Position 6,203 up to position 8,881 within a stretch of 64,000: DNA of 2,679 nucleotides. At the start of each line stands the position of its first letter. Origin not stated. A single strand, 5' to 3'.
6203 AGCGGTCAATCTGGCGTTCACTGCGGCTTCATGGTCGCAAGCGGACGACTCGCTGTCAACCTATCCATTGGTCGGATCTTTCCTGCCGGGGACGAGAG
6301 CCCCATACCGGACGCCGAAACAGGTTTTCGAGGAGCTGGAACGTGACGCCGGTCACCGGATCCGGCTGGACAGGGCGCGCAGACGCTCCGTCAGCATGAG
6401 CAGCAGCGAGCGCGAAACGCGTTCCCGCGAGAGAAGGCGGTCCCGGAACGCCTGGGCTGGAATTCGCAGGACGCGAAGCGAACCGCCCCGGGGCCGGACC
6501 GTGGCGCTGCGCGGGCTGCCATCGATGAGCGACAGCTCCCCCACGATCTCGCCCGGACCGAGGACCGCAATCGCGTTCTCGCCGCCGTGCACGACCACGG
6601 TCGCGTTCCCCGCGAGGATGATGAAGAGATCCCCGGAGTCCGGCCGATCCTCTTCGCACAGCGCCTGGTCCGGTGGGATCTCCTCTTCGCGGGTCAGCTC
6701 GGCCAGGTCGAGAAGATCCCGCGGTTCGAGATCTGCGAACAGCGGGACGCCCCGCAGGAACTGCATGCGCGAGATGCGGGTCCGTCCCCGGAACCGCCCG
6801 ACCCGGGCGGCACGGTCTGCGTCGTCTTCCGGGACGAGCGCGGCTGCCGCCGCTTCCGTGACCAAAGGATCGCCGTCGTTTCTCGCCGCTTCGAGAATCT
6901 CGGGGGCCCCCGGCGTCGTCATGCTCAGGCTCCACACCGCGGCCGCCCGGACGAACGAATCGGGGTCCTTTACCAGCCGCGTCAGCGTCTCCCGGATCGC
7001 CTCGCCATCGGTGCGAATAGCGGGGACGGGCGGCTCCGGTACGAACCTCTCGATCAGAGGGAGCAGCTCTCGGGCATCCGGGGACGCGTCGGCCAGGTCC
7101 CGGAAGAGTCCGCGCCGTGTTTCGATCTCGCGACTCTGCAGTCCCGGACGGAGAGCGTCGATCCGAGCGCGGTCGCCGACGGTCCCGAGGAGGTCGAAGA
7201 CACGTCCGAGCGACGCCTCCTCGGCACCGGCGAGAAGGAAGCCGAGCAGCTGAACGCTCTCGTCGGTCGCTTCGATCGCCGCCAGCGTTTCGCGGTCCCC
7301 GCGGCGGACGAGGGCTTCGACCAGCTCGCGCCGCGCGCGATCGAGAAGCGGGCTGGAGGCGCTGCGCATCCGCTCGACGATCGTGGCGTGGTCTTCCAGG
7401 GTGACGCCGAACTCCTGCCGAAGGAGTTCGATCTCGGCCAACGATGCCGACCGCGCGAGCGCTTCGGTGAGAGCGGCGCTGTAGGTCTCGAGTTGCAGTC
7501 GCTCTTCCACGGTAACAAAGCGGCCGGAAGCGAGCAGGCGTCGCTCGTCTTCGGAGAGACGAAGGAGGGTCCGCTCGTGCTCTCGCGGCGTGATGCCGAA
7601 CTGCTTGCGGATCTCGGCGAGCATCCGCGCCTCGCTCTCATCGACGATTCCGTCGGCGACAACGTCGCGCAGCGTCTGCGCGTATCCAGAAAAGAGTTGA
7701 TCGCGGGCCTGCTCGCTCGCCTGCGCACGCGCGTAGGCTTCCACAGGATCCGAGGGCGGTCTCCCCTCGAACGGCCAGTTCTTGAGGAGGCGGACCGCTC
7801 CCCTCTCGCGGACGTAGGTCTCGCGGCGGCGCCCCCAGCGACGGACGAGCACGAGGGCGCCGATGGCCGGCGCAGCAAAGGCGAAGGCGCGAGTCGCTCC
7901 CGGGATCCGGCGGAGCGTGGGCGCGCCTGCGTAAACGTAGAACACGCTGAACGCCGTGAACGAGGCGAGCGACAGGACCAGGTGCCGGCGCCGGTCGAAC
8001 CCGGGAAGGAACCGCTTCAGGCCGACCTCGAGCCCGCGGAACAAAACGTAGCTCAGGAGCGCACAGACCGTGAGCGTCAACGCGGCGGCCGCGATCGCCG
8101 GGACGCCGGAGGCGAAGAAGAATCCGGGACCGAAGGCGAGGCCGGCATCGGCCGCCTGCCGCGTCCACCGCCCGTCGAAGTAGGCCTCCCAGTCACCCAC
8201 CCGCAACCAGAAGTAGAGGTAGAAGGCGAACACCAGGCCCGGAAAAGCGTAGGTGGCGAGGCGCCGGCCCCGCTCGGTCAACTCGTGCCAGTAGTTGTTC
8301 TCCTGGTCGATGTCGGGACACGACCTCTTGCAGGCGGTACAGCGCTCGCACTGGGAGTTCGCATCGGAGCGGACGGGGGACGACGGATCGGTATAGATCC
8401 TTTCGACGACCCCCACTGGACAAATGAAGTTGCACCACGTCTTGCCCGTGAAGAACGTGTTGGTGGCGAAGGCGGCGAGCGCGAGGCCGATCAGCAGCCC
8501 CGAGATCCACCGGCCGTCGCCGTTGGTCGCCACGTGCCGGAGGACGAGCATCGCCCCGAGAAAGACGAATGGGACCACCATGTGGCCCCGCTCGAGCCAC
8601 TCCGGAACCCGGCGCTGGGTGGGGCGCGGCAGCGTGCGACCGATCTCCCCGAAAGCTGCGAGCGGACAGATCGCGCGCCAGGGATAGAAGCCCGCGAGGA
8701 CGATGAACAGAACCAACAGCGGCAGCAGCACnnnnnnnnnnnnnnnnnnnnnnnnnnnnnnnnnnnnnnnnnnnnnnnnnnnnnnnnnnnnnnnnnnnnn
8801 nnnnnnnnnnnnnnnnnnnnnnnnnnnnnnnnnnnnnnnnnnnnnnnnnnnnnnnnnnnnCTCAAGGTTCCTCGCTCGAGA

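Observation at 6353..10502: Membrane polyferredoxin / TerB-like / HEAT / cNMP-binding mosaic protein paired with a secreted DUF1111 di-haem protein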

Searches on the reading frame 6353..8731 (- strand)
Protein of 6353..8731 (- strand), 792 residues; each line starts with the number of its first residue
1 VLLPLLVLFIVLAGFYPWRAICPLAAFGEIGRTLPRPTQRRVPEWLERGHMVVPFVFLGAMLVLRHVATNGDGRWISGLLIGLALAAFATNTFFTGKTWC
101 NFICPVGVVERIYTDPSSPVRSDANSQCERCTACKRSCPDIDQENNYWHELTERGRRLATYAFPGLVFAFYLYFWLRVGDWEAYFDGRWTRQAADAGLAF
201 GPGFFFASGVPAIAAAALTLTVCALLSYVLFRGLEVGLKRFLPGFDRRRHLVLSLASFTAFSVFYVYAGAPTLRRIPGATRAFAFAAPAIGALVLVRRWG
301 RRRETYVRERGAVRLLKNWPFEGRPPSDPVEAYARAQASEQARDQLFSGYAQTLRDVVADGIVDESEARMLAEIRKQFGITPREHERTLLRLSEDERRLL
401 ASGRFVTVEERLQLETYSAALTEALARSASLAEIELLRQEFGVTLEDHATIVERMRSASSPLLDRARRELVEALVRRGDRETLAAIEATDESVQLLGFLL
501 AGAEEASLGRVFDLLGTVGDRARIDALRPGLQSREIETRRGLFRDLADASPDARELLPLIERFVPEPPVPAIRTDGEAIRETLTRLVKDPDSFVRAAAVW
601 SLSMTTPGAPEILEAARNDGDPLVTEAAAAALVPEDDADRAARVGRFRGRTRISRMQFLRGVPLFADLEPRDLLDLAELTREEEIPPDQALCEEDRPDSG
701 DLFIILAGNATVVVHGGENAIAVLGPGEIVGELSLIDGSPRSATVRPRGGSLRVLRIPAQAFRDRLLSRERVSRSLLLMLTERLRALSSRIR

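Call 5: search_protein_families(library=pfam, proteins=[window:6353-8731:-], max_evalue=1)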
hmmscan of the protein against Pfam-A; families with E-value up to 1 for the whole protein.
window:6353-8731:- (792 aa): 11 families
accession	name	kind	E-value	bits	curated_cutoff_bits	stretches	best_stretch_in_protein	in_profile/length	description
PF00027.35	cNMP_binding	-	7.6e-14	51.9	27.5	1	683-765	2-85/89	Cyclic nucleotide-binding domain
PF13646.12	HEAT_2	-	5.5e-08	33.4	27.7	1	577-632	30-87/88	HEAT repeats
PF03735.19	ENT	-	3.2e-05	24.3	28.5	1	350-397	12-60/71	ENT domain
PF12801.12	Fer4_5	-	0.00016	22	22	1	81-110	5-34/48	4Fe-4S binding domain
PF02985.28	HEAT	-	0.00026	21.4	23.5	1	581-603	3-25/31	HEAT repeat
PF05099.18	TerB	-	0.03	15.1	24.4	1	357-387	85-115/118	Tellurite resistance protein TerB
PF13187.11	Fer4_9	-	0.14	12.6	27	1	100-140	8-49/52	4Fe-4S dicluster domain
PF03130.22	HEAT_PBS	-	0.24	12.5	20.9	0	594-607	1-14/27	PBS lyase HEAT-like repeat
PF14697.11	Fer4_21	-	0.31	11.7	35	1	99-139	13-52/59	4Fe-4S dicluster domain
PF13237.11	Fer4_10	-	0.42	11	25.5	1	125-141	6-22/53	4Fe-4S dicluster domain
PF06197.19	DUF998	-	0.56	10.3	30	0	5-112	78-169/184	Protein of unknown function (DUF998)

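Call 6: search_protein_families(library=ncbifam, proteins=[window:6353-8731:-], max_evalue=1)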
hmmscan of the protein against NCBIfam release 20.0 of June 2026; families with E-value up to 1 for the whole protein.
window:6353-8731:- (792 aa): 13 families
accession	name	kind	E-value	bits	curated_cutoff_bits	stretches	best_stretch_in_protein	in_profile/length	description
TIGR03896.1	cyc_nuc_ocin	subfamily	5.4e-10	39.1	161.05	1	638-786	118-272/317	bacteriocin-type transport-associated protein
TIGR02163.1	napH_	subfamily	6.4e-08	32.4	213.05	1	80-140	154-215/255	NapH/MauN family ferredoxin-type protein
NF007013.0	PRK09477.1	equivalog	7.2e-07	28.6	234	1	80-140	177-238/286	quinol dehydrogenase ferredoxin subunit NapH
NF058543.1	ActPatMycb56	equivalog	5e-06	25.6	460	1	664-779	3-117/317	acetyltransferase Pat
NF006901.0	PRK09392.1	equivalog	5.5e-05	22.6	211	1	657-783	7-133/236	transcriptional activator FtrB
NF008732.0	PRK11753.1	equivalog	0.00024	20.6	266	1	698-791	40-136/214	cAMP-activated global transcriptional regulator CRP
NF010374.0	PRK13800.1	equivalog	0.045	11.9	1196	1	508-640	610-747/898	fumarate reductase/succinate dehydrogenase flavoprotein subunit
NF010419.0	PRK13845.1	equivalog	0.048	12.6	729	1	399-474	125-201/440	putative glycerol-3-phosphate acyltransferase PlsX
NF043039.1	HgcAB_like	equivalog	0.067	12.8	285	1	95-139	303-345/350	HgcAB-like fusion protein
NF042909.1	FMH_DH_FwdF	exception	0.18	10.9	375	1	98-139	231-270/336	tungsten-dependent formylmethanofuran dehydrogenase subunit FwdF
NF040864.1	HgcB_ferredoxin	equivalog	0.19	11.6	99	1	96-139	18-57/93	mercury methylation ferredoxin HgcB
TIGR00276.1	TIGR00276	equivalog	0.2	10.6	200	0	111-139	164-192/337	tRNA epoxyqueuosine(34) reductase QueG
NF038196.1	ferrodoxin_EFR1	subfamily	0.48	10.4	75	1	99-140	191-226/242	EFR1 family ferrodoxin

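Call 7: find_homologous_proteins(query=window:6353-8731:-)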
Query window:6353-8731:- (792 aa): 621 proteins with E <= 0.001 among 8000 candidates; the best 120 are listed.
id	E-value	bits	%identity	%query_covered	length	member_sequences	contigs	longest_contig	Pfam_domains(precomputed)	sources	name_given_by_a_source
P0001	0.0e+0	1750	100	100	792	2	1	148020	PF00027.36,PF13646.13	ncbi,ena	-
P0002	0.0e+0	1502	86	100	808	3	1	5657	PF00027.36,PF13646.13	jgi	jgi:cyclic nucleotide-binding protein/HEAT repeat protein/4Fe-4S binding protein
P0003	0.0e+0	1402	80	100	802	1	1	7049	PF00027.36,PF13646.13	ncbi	-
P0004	0.0e+0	1399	81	100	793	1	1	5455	PF00027.36,PF13646.13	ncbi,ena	-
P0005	0.0e+0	1375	80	100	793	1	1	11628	PF02985.29,PF00027.36,PF13646.13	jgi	jgi:hypothetical protein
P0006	0.0e+0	1374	80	99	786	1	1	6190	PF02985.29,PF00027.36,PF13646.13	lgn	-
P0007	0.0e+0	1371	80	100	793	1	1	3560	PF02985.29,PF00027.36,PF13646.13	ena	-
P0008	0.0e+0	1363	78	100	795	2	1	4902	PF02985.29,PF00027.36,PF13646.13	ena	-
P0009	0.0e+0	1359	79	100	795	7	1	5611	PF02985.29,PF00027.36,PF13646.13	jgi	jgi:HEAT repeat protein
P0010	0.0e+0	1357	79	100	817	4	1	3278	PF00027.36,PF13646.13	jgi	jgi:hypothetical protein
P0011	0.0e+0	1350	78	100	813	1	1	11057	PF00027.36,PF13646.13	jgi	-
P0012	0.0e+0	1350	78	100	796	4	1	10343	PF02985.29,PF00027.36,PF13646.13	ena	-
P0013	0.0e+0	1349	77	100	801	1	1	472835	PF02985.29,PF00027.36,PF13646.13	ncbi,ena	-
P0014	0.0e+0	1345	77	100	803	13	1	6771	PF00027.36,PF13646.13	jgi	jgi:hypothetical protein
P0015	0.0e+0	1344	78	98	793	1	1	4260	PF00027.36,PF13646.13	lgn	-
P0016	0.0e+0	1341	76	100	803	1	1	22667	PF03735.20,PF00027.36,PF13646.13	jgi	jgi:hypothetical protein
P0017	0.0e+0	1337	76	100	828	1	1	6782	PF00027.36,PF13646.13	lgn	-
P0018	0.0e+0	1330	76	100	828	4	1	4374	PF00027.36,PF13646.13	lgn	-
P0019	0.0e+0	1323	80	96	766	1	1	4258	PF00027.36,PF13646.13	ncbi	ncbi:MAG: cyclic nucleotide-binding domain-containing protein [Acidobacteriota bacterium]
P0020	0.0e+0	1314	76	99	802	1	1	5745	PF12801.13,PF03735.20,PF00027.36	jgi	jgi:cyclic nucleotide-binding protein/4Fe-4S binding protein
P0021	0.0e+0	1304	76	100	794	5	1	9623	PF00027.36,PF13646.13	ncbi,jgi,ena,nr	ncbi:MAG TPA: cyclic nucleotide-binding domain-containing protein [Thermoanaerobaculia bacterium]|nr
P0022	0.0e+0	1302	75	100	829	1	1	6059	PF00027.36,PF13646.13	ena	-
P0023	0.0e+0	1294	74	100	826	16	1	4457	PF00027.36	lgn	-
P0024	0.0e+0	1291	74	100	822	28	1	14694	PF00027.36,PF13646.13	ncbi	-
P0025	0.0e+0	1282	80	93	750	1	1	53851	PF00027.36,PF13646.13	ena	-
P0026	0.0e+0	1222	71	100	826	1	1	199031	PF03735.20,PF02985.29,PF00027.36,PF13646.13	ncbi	-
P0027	0.0e+0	1204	70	100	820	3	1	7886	PF02985.29,PF00027.36,PF13646.13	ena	-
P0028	0.0e+0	1165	69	97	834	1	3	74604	PF02985.29,PF00027.36,PF13646.13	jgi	-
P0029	0.0e+0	1150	67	98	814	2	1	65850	PF00027.36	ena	-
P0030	0.0e+0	1147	67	98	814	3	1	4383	PF02985.29,PF00027.36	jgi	jgi:polyferredoxin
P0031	0.0e+0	1135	67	97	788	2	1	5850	PF00027.36,PF13646.13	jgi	jgi:Cyclic nucleotide-binding domain/HEAT repeat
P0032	0.0e+0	1106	81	79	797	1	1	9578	PF13646.13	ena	-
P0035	0.0e+0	1015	61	98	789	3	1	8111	PF00027.36,PF13646.13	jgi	-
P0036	1.2e-297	1007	60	100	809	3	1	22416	PF00027.36,PF13646.13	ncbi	-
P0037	4.8e-295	999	61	100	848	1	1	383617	PF03735.20,PF00027.36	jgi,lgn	jgi:hypothetical protein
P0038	5.2e-295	999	61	96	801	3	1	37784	PF00027.36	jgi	jgi:hypothetical protein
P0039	1.7e-292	990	60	96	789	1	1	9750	PF00027.36,PF13646.13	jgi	-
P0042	2.2e-277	940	59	98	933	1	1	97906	PF00027.36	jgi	jgi:CRP-like cAMP-binding protein/NAD-dependent dihydropyrimidine dehydrogenase PreA subunit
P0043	2.5e-271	920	58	100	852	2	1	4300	PF00027.36,PF13646.13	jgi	-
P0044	5.4e-266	903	56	100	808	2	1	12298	PF00027.36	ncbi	-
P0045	5.2e-258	876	54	100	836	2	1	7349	PF00027.36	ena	-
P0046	2.9e-254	864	55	100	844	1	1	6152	PF03735.20,PF00027.36,PF13646.13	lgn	-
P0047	3.3e-254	864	54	100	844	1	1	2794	PF00027.36,PF13646.13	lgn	-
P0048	1.6e-251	855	54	100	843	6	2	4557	PF00027.36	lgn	-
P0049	1.1e-250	852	54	100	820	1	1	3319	PF00027.36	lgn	-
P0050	2.2e-249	848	53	100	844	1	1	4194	PF00027.36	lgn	-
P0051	6.9e-249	846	53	100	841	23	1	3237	PF00027.36,PF13646.13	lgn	-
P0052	1.3e-247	842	54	100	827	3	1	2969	PF00027.36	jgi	jgi:hypothetical protein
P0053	9.6e-247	839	53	100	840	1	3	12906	PF00027.36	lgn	-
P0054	1.6e-246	838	53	100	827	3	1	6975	PF00027.36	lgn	-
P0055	2.0e-246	838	52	100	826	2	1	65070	PF00027.36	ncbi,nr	ncbi:MAG TPA: cyclic nucleotide-binding domain-containing protein [Gemmatimonadota bacterium]|nr:cyc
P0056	2.6e-245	834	53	100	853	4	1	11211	PF00027.36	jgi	jgi:hypothetical protein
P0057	1.3e-244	832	52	100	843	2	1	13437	PF00027.36,PF13646.13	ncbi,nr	ncbi:MAG TPA: cyclic nucleotide-binding domain-containing protein [Gemmatimonadota bacterium]|nr:cyc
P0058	1.6e-244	832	53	100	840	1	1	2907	PF00027.36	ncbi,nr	ncbi:MAG TPA: cyclic nucleotide-binding domain-containing protein, partial [Candidatus Polarisedimen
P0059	3.5e-244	831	52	100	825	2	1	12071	PF00027.36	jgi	jgi:hypothetical protein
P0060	3.7e-244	830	53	98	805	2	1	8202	PF00027.36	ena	-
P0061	5.1e-244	830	52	100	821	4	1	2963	PF03735.20,PF00027.36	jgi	jgi:hypothetical protein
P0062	9.9e-244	829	51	100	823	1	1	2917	PF00027.36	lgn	-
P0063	1.8e-243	828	52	98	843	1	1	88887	PF00027.36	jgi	jgi:polyferredoxin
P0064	6.8e-242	823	51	100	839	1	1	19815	PF00027.36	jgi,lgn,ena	jgi:hypothetical protein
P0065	4.1e-241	820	52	100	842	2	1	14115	PF00027.36,PF13646.13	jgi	jgi:CRP-like cAMP-binding protein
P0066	1.2e-240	819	52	100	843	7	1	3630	PF00027.36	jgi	jgi:hypothetical protein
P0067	1.2e-240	819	52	100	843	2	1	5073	PF00027.36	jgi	-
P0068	1.4e-240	819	52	100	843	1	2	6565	PF00027.36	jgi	jgi:hypothetical protein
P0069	4.1e-240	817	52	100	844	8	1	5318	PF00027.36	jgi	jgi:hypothetical protein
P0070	3.1e-239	814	50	99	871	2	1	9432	PF03735.20,PF00027.36,PF13646.13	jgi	jgi:hypothetical protein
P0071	3.6e-239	814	52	100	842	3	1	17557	PF03735.20,PF00027.36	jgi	-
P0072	4.5e-239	814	52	100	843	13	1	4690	PF00027.36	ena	-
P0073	2.1e-238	811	52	100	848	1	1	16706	PF00027.36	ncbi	-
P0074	3.0e-238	811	51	100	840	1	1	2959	PF00027.36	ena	-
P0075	4.1e-238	810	52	100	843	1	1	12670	PF03735.20,PF00027.36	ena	-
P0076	1.5e-237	809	50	99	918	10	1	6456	PF03735.20,PF00027.36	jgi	-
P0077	2.1e-237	808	52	100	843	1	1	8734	PF00027.36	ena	-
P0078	1.0e-236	806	51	100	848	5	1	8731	PF00027.36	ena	-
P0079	5.9e-236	803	50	100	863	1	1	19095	PF03735.20,PF00027.36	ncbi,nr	ncbi:MAG: cyclic nucleotide-binding domain-containing protein [Thermoanaerobaculia bacterium]|nr:cyc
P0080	1.1e-235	802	51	100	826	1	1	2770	PF00027.36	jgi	jgi:hypothetical protein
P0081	1.5e-235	802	52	100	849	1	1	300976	PF00027.36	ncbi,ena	-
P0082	3.8e-235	801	50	99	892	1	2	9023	PF00027.36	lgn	-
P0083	5.1e-234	797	52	100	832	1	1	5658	PF00027.36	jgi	-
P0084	5.2e-234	797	49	99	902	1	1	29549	PF00027.36,PF13646.13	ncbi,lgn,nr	ncbi:MAG TPA: cyclic nucleotide-binding domain-containing protein [Vicinamibacteria bacterium]|nr:cy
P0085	6.9e-234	797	50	98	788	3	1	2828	PF03735.20,PF00027.36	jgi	jgi:hypothetical protein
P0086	1.1e-233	796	52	99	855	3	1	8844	PF03735.20,PF00027.36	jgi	jgi:hypothetical protein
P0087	1.2e-233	796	52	99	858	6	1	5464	PF00027.36,PF13646.13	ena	-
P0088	1.5e-232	792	49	100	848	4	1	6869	PF00027.36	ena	-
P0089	2.2e-232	792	49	99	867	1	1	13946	PF00027.36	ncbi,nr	ncbi:MAG TPA: cyclic nucleotide-binding domain-containing protein [Vicinamibacteria bacterium]|nr:cy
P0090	8.3e-232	790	51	99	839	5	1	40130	PF00027.36,PF13646.13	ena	-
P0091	3.9e-231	787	51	99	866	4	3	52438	PF00027.36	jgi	jgi:hypothetical protein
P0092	3.0e-230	784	50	99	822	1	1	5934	PF00027.36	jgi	jgi:hypothetical protein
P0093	4.8e-230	784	51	99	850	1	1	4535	PF00027.36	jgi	jgi:hypothetical protein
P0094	1.6e-228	779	49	99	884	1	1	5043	PF03735.20,PF00027.36,PF13646.13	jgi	jgi:hypothetical protein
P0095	2.1e-228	778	52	99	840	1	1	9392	PF00027.36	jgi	jgi:CRP-like cAMP-binding protein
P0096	9.1e-228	776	50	100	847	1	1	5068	PF03735.20,PF00027.36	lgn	-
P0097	2.7e-227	775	51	100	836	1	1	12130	PF00027.36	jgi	jgi:hypothetical protein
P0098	1.8e-226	772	51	100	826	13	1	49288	PF00027.36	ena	-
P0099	2.0e-226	772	51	100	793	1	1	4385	PF03735.20,PF00027.36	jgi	jgi:hypothetical protein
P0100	2.0e-226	772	49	100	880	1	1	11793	PF03735.20,PF00027.36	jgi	-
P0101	3.5e-226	771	50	99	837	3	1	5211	PF03735.20,PF00027.36,PF13646.13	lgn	-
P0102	3.6e-226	771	49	99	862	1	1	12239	PF03735.20,PF00027.36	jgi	-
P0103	5.6e-226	770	51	99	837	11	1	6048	PF03735.20,PF00027.36,PF13646.13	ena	-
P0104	6.3e-226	770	51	100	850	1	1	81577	PF00027.36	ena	-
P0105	1.1e-225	769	49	100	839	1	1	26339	PF00027.36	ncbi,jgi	jgi:hypothetical protein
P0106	1.4e-225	769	49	99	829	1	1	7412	PF00027.36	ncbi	-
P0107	8.3e-225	766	49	100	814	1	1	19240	PF00027.36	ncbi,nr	ncbi:MAG: cyclic nucleotide-binding domain-containing protein [Acidobacteria bacterium]|nr:cyclic nu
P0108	1.3e-224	766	49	100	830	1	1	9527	PF00027.36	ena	-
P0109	1.9e-224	765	50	99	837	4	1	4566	PF00027.36,PF13646.13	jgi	-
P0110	5.6e-224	764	50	99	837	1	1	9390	PF03735.20,PF00027.36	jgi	jgi:CRP-like cAMP-binding protein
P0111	4.5e-223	761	49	99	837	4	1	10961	PF00027.36,PF13646.13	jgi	jgi:hypothetical protein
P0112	1.0e-222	760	50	99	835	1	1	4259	PF00027.36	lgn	-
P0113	2.1e-222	759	51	99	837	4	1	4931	PF00027.36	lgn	-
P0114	3.2e-222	758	50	98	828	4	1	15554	PF00027.36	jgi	jgi:hypothetical protein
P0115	3.5e-222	758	49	99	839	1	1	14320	PF00027.36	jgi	jgi:hypothetical protein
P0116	4.8e-222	757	50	100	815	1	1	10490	PF00027.36,PF13646.13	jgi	jgi:hypothetical protein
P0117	1.2e-221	756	50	99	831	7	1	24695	PF00027.36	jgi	jgi:hypothetical protein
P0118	2.7e-221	755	49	99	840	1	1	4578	PF00027.36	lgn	-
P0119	3.8e-221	754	50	99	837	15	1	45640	PF00027.36,PF13646.13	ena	-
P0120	9.7e-221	753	51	98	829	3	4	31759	PF00027.36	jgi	jgi:hypothetical protein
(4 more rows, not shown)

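Call 11: find_encoding_contigs(protein=P0013, flank=8000, max_places=2)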
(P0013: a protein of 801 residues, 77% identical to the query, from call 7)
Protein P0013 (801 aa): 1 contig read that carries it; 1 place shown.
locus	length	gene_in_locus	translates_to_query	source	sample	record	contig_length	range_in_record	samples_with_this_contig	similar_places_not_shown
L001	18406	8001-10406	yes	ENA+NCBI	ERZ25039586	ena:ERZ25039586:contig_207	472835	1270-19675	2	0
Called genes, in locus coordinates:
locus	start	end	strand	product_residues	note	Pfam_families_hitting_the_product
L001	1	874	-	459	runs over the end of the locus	PF00199:Catalase, PF06628:Catalase-rel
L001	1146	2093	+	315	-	PF00202:Aminotran_3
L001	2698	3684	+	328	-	PF02012:BNR (faint), PF15902:Sortilin-Vps10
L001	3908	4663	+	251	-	PF00535:Glycos_transf_2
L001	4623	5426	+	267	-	PF00535:Glycos_transf_2, PF10111:Glyco_tranf_2_2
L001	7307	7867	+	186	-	PF06537:DHOR (faint)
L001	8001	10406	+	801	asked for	PF02985:HEAT (faint), PF13646:HEAT_2 (weak), PF00027:cNMP_binding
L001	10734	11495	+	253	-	PF01507:PAPS_reduct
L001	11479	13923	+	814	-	PF14306:PUA_2, PF01747:ATP-sulfurylase, PF01583:APS_kinase, PF13671:AAA_33, PF13241:NAD_binding_7, PF14824:Sirohm_synth_M (weak)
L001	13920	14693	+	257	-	PF00590:TP_methylase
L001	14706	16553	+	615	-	PF03460:NIR_SIR_ferr, PF01077:NIR_SIR, PF03460:NIR_SIR_ferr, PF01077:NIR_SIR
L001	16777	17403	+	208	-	-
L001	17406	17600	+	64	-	-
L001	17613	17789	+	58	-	-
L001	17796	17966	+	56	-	-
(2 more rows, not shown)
